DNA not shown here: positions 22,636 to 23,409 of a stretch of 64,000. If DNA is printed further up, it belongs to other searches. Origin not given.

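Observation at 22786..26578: Type III PKS / methyltransferase / flavoprotein (srsABC-like) operon extended by a secreted cupredoxin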

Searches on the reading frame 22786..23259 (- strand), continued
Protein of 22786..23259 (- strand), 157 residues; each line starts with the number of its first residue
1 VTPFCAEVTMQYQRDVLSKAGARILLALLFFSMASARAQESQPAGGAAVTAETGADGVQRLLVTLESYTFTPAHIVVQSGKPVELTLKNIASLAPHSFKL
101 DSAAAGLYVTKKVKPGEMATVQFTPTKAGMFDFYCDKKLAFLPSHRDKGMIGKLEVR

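Call 39: search_protein_families(library=pfam, proteins=[L095:2756-5854:+, L095:6389-8518:-, L094:576-2537:-, L110:2766-3890:-, L110:1684-2412:-, L110:369-1580:-, L169:6404-7009:+, L169:5501-5926:+, L006:8438-9481:+, L116:1958-2626:+], max_evalue=0.0001)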
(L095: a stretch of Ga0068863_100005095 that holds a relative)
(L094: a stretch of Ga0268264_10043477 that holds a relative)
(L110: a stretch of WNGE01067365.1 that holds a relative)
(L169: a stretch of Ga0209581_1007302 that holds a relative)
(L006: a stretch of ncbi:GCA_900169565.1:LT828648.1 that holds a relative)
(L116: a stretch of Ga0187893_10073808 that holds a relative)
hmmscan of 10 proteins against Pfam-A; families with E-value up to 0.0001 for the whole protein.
L095:2756-5854:+ (1033 aa): 0 families

L095:6389-8518:- (710 aa): 3 families
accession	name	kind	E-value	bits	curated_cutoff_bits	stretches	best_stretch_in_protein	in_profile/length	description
PF07228.17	SpoIIE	-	3.9e-47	161.1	25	1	523-708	8-191/192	Stage II sporulation protein E (SpoIIE)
PF02743.24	dCache_1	-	2e-17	64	45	1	128-324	2-213/240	Cache domain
PF00672.30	HAMP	-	1.1e-08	35.7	25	1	394-444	4-53/53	HAMP domain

L094:576-2537:- (654 aa): 3 families
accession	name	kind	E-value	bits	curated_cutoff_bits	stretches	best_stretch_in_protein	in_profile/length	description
PF07228.17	SpoIIE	-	9.4e-48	163.1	25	1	467-652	8-191/192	Stage II sporulation protein E (SpoIIE)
PF02743.24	dCache_1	-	4.3e-18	66.2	45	1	72-267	2-212/240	Cache domain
PF00672.30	HAMP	-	3.2e-09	37.4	25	1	338-388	4-53/53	HAMP domain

L110:2766-3890:- (375 aa): 4 families
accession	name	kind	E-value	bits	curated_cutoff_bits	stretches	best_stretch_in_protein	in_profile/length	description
PF00497.25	SBP_bac_3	-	1.8e-31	109.1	26.4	1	48-373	1-131/132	Bacterial extracellular solute-binding proteins, family 3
PF10613.14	Lig_chan-Glu_bd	-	1.6e-12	47.9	30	1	50-138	5-112/115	Ligated ion channel L-glutamate- and glycine-binding site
PF00060.32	Lig_chan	-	1.6e-09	38.2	30.8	1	165-292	9-114/146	Ligand-gated ion channel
PF12974.12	Phosphonate-bd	-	1.5e-06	28.3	27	1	248-369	91-227/242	ABC transporter, phosphonate, periplasmic substrate-binding protein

L110:1684-2412:- (243 aa): 0 families

L110:369-1580:- (404 aa): 1 family
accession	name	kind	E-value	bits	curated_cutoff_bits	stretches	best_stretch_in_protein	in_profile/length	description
PF07676.18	PD40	-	7.8e-08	32.5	20.9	0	83-103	16-37/38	WD40-like Beta Propeller Repeat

L169:6404-7009:+ (202 aa): 5 families
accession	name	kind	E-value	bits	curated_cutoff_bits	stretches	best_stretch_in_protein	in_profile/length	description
PF08447.18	PAS_3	-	2.4e-14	53.8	25.6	1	72-153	2-84/89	PAS fold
PF13426.13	PAS_9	-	6.4e-11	42.9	27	1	60-163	2-103/103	PAS domain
PF00989.32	PAS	-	4.1e-07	30.4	22.6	1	50-161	2-113/113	PAS fold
PF08448.16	PAS_4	-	1e-06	29.3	23.1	1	55-164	1-108/110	PAS fold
PF13188.13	PAS_8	-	2.7e-05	24.3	21.8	1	49-97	1-49/65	PAS domain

L169:5501-5926:+ (142 aa): 1 family
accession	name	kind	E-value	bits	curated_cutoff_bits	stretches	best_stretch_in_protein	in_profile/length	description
PF20332.3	DUF6627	-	2.4e-07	31.3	27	1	25-132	6-106/125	Family of unknown function (DUF6627)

L006:8438-9481:+ (348 aa): 1 family
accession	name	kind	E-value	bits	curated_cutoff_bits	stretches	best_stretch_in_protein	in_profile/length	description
PF00494.24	SQS_PSY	-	4.9e-53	181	26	1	17-316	1-261/263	Squalene/phytoene synthase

L116:1958-2626:+ (223 aa): 0 families

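Call 40: predict_structure(alignment_id=A2)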
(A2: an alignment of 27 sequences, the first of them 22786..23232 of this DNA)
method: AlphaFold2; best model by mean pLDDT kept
length: 148 residues; sequences in the alignment: 27
mean_pLDDT: 85.7   pTM: 0.72
mean pLDDT of the five models: 85.7, 84.4, 84.3, 84.2, 81.2
residues with pLDDT >= 90: 102; 70-90: 10; 50-70: 31; < 50: 5
segments of 3 or more residues with pLDDT < 50: 29-31
pLDDT, mean of each block of 10 residues (from residue 1): 54 58 53 69 98 95 98 98 93 94 97 98 94 91 97
secondary structure, 60 per line:
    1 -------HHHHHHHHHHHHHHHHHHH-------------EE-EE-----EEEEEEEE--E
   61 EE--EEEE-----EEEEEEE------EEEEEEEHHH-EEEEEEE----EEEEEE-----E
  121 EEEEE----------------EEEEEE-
elements in order: H8-26 E50-57 E60-62 E65-68 E74-80 E87-93 E98-104 E109-114 E120-125 E142-147

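Call 42: search_solved_structures(query=A2, max_evalue=1, show_alignments=3)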
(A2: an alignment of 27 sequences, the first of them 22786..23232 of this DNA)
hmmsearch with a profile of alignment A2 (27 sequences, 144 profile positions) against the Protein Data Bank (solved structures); distinct sequences matched with E-value up to 1: 179 (the best 60 are shown).
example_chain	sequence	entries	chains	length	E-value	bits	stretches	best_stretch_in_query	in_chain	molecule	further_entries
6tfd_A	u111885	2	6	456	1.5e-09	41.1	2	61-143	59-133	Copper-containing nitrite reductase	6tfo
2dv6_A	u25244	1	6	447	1e-08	38.4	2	62-143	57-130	Nitrite reductase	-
9kwt_A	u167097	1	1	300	4e-08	36.4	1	62-143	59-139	Copper-containing nitrite reductase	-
3wia_A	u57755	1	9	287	5e-08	36.1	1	62-143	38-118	Nitrite reductase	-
9kws_A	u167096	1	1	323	5.2e-08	36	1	62-143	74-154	Copper-containing nitrite reductase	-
3wkq_A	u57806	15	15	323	8.2e-08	35.4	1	62-143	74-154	Nitrite reductase | Copper-containing nitrite reductase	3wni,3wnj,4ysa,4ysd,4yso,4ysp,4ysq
3wi9_A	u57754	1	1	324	8.9e-08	35.3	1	62-143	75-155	Nitrite reductase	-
3x1e_A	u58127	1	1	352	1.2e-07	34.9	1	62-143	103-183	Nitrite reductase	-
3x1f_A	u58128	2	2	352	1.4e-07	34.7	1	62-143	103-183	Nitrite reductase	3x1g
1wa0_X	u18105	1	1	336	1.5e-07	34.6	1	28-143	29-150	DISSIMILATORY COPPER-CONTAINING NITRITE REDUCTASE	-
1ndt_A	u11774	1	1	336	1.5e-07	34.5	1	19-143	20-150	PROTEIN (NITRITE REDUCTASE)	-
1gs8_A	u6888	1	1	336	1.8e-07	34.3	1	28-143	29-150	DISSIMILATORY COPPER-CONTAINING NITRITE REDUCTASE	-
1oe2_A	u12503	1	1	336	2.1e-07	34.1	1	28-143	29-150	DISSIMILATORY COPPER-CONTAINING NITRITE REDUCTASE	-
2vn3_A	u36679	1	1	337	2.9e-07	33.6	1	26-143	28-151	DISSIMILATORY COPPER-CONTAINING NITRITE REDUCTASE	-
1wa1_X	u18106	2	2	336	3e-07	33.6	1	28-143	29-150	DISSIMILATORY COPPER-CONTAINING NITRITE REDUCTASE | DISSIMILATORY COPPER-CONTAINING NITRITE REDUCTASE,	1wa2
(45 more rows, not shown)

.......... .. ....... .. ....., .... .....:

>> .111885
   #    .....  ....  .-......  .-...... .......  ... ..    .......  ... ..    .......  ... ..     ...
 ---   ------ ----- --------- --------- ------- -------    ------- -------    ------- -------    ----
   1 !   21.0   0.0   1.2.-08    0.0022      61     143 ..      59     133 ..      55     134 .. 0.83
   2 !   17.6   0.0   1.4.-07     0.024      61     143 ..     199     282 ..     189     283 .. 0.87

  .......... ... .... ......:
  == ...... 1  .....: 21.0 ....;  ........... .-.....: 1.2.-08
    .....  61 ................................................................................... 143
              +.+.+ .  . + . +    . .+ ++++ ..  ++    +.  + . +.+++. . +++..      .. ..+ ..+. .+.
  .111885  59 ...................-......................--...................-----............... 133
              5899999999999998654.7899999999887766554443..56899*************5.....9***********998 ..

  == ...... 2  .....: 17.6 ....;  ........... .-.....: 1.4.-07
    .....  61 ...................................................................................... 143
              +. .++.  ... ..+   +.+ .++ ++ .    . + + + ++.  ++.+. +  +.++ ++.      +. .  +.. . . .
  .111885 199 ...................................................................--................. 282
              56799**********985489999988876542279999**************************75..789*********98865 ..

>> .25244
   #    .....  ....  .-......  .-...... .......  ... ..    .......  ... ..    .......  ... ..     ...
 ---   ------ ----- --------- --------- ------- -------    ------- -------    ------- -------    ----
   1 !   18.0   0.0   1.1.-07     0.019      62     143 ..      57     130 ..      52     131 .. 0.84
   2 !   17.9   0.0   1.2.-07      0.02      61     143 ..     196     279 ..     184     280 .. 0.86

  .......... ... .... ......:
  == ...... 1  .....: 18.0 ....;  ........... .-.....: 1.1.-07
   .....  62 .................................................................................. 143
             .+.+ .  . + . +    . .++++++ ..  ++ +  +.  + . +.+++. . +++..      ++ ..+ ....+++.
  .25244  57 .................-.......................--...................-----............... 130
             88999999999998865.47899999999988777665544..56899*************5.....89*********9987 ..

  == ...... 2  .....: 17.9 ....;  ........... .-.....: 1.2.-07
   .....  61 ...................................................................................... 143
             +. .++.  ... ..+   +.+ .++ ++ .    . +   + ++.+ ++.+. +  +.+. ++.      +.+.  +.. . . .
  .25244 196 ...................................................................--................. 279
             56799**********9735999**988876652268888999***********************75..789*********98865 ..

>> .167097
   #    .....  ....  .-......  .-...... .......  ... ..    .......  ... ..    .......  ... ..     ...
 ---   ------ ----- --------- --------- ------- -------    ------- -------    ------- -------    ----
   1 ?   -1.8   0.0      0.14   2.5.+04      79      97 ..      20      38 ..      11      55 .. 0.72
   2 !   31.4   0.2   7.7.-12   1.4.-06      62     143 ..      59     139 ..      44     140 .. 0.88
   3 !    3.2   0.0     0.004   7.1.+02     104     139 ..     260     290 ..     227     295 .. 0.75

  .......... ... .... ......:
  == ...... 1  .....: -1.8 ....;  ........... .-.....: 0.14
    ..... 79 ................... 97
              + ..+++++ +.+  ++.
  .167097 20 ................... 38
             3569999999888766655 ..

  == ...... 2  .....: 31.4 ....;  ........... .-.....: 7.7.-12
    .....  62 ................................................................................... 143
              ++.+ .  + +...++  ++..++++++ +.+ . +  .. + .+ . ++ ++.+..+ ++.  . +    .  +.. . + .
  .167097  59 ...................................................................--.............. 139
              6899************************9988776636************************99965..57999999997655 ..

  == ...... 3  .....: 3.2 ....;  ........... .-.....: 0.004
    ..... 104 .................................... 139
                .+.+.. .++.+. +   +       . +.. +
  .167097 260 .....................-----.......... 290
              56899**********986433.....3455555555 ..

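Call 60: find_encoding_contigs(protein=P0122, flank=5000, max_places=2)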
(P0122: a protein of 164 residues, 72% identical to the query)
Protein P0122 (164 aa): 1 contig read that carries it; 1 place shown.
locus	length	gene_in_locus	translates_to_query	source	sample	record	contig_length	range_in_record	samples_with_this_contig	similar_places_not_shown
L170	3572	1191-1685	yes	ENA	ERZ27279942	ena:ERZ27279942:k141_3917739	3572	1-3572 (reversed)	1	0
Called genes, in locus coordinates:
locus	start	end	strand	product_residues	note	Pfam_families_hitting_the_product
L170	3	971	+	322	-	?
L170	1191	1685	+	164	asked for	PF13473:Cupredoxin_1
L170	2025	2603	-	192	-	PF13441:Gly-zipper_YMGG, PF13436:Gly-zipper_OmpA (weak), PF01471:PG_binding_1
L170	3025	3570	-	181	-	?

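Call 61: find_encoding_contigs(protein=P0130, flank=5000, max_places=2)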
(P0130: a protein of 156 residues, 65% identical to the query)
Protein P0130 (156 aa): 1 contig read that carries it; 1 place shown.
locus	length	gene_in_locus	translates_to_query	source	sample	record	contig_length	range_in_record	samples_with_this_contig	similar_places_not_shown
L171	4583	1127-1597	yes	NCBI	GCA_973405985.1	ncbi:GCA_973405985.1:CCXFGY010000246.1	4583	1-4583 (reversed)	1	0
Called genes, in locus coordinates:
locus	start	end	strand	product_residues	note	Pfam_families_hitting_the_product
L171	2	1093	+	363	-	?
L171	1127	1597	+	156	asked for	PF13473:Cupredoxin_1, PF00127:Copper-bind (faint)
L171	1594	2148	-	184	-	-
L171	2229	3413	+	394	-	PF00890:FAD_binding_2, PF01266:DAO (weak), PF03486:HI0933_like, PF07992:Pyr_redox_2, PF12831:FAD_oxidored, PF13450:NAD_binding_8 (weak), PF13738:Pyr_redox_3 (faint), PF22780:HI0933_like_1st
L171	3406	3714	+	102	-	PF01541:GIY-YIG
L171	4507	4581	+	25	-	?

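Call 62: find_encoding_contigs(protein=P0150, flank=5000, max_places=2)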
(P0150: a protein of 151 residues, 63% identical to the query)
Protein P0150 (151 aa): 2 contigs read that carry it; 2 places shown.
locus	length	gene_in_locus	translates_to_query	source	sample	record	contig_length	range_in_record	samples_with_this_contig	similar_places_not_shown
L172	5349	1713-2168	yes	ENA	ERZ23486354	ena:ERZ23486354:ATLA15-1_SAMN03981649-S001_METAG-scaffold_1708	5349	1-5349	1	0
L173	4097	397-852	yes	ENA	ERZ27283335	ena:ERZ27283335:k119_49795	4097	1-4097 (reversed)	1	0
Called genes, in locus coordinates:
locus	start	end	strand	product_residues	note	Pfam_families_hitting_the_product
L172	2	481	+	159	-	?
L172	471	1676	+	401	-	PF00890:FAD_binding_2 (faint), PF01266:DAO, PF01494:FAD_binding_3, PF04820:Trp_halogenase (faint), PF13450:NAD_binding_8 (weak)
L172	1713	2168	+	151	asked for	PF13473:Cupredoxin_1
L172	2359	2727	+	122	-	-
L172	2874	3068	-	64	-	-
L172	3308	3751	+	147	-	-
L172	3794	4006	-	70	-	-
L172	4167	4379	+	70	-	-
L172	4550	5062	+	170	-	-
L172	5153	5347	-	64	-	?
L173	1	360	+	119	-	?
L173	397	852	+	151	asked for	PF13473:Cupredoxin_1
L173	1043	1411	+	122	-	-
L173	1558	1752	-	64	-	-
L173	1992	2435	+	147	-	-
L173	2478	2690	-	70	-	-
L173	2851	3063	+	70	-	-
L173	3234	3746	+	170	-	-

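Call 63: find_encoding_contigs(protein=P0155, flank=6000, max_places=2)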
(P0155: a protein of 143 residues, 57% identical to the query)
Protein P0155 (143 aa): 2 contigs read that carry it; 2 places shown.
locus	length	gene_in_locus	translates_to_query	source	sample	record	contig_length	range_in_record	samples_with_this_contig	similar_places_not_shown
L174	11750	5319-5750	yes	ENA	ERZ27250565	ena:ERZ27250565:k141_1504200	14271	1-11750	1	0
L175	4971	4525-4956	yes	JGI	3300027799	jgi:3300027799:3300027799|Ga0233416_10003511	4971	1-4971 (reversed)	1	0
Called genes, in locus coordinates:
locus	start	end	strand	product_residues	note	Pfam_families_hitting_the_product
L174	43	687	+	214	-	-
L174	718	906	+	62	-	-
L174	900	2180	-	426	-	PF07690:MFS_1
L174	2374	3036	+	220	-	-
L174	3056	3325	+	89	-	PF09723:Zn_ribbon_8 (weak)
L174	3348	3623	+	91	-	-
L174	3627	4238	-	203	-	PF00578:AhpC-TSA (faint), PF00255:GSHPx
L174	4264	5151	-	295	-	PF01435:Peptidase_M48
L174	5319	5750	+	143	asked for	PF13473:Cupredoxin_1, PF00127:Copper-bind (weak)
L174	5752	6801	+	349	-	PF00494:SQS_PSY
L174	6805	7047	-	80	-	PF14697:Fer4_21 (faint), PF12838:Fer4_7 (faint), PF00037:Fer4 (faint), PF12797:Fer4_2 (faint), PF13237:Fer4_10 (faint), PF12837:Fer4_6 (faint), PF13484:Fer4_16 (faint)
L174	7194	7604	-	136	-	-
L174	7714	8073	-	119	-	-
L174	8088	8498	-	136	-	-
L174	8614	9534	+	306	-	PF05362:Lon_C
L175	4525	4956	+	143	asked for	PF13473:Cupredoxin_1, PF00127:Copper-bind (weak)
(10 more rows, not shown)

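Call 65: search_protein_families(library=ncbifam, proteins=[L006:8438-9481:+], max_evalue=0.00001)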
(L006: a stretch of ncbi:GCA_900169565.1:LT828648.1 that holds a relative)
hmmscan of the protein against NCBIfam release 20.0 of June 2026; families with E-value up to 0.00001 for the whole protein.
L006:8438-9481:+ (348 aa): 6 families
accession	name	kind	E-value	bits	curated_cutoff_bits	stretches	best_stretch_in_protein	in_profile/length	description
TIGR01559.1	squal_synth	equivalog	1.5e-23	83.5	286.75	1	15-332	8-301/337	squalene synthase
TIGR03465.1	HpnD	equivalog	2.9e-22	79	278.6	1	126-281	85-223/267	presqualene diphosphate synthase HpnD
TIGR03464.1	HpnC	equivalog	1.2e-18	67.6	250.45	1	29-310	14-251/267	squalene synthase HpnC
NF042419.1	Phyto_syn_CrtB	equivalog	6.6e-15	55.4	480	1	152-262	120-222/306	15-cis-phytoene synthase CrtB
NF045921.1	PhytnSynCrtBRhod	equivalog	2.6e-14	53.4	500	1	149-262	109-215/307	15-cis-phytoene synthase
NF045686.1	PhytoSynCyanob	equivalog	2.8e-14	52.9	550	1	153-264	129-245/310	15-cis-phytoene synthase CrtB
